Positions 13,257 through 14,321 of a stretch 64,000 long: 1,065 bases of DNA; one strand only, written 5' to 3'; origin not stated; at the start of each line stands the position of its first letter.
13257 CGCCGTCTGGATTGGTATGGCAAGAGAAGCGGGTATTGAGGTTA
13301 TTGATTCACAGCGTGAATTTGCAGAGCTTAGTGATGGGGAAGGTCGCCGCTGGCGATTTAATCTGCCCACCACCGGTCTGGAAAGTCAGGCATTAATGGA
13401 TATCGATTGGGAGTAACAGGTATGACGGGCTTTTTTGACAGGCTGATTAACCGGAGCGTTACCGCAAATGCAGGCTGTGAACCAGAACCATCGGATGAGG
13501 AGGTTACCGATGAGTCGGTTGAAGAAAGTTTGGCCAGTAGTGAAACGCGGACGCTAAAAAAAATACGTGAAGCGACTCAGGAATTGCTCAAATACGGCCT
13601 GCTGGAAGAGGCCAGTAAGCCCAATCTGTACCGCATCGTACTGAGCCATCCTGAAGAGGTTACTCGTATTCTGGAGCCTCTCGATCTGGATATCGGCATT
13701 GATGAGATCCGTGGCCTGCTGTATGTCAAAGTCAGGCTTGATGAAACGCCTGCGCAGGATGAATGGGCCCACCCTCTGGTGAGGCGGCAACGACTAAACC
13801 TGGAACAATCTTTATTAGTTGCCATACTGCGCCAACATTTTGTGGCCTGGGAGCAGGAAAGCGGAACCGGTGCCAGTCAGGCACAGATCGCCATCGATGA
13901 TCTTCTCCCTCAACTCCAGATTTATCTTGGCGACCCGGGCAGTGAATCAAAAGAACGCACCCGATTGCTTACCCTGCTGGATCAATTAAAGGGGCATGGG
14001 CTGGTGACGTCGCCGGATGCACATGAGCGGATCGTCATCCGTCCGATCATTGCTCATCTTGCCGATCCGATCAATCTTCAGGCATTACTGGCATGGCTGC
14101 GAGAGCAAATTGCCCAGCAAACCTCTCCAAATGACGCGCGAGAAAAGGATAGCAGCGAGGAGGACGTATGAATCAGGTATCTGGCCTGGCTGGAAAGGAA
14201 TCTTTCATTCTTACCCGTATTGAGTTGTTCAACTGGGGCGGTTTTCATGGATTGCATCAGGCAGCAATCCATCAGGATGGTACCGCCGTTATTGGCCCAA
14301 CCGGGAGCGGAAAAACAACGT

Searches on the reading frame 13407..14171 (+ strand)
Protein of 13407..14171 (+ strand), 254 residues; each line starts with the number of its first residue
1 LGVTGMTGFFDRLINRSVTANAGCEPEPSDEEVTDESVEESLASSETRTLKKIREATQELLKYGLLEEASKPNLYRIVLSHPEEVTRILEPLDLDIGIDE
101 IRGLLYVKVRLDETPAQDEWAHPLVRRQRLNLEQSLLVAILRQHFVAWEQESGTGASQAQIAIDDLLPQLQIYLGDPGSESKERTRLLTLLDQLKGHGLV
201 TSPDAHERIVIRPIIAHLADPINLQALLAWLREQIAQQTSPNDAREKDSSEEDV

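Call 70: search_protein_families(proteins=[window:13407-14171:+], library=padloc, max_evalue=0.00001)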
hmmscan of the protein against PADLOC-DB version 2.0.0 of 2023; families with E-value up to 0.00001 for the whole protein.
window:13407-14171:+ (254 aa): 11 families
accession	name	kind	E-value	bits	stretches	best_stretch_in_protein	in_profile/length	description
PDLC00480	JetB1|JetB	-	1.3e-116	386.3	1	6-248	1-245/247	DUF4194 domain; MukE-like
PDLC00487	JetB1|JetB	-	3.9e-17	60.8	1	48-238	6-192/195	DUF4194 domain; MukE-like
PDLC00485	JetB1|JetB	-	3.3e-16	57.4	1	48-251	24-221/231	DUF4194 domain; MukE-like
PDLC00473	JetB1|JetB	-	3.1e-14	51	1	50-247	36-226/230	DUF4194 domain; MukE-like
PDLC00481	JetB1|JetB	-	8.2e-14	49.6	1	31-246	6-215/217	DUF4194 domain; MukE-like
PDLC00499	JetB1|JetB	-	1.9e-13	48.7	1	9-246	14-261/266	DUF4194 domain; MukE-like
PDLC00501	JetB1|JetB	-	1.8e-11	42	1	33-248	21-231/234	DUF4194 domain; MukE-like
PDLC00474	JetB1|JetB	-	2.1e-11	42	1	47-234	8-192/207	DUF4194 domain; MukE-like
PDLC00477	JetB1|JetB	-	2.4e-09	35.7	1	60-218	14-169/189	DUF4194 domain; MukE-like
PDLC00468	JetB1|JetB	-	8.2e-08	30.2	1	75-182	28-131/192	DUF4194 domain; MukE-like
PDLC00472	JetB1|JetB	-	6.3e-07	26.6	1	56-244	50-230/238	DUF4194 domain; MukE-like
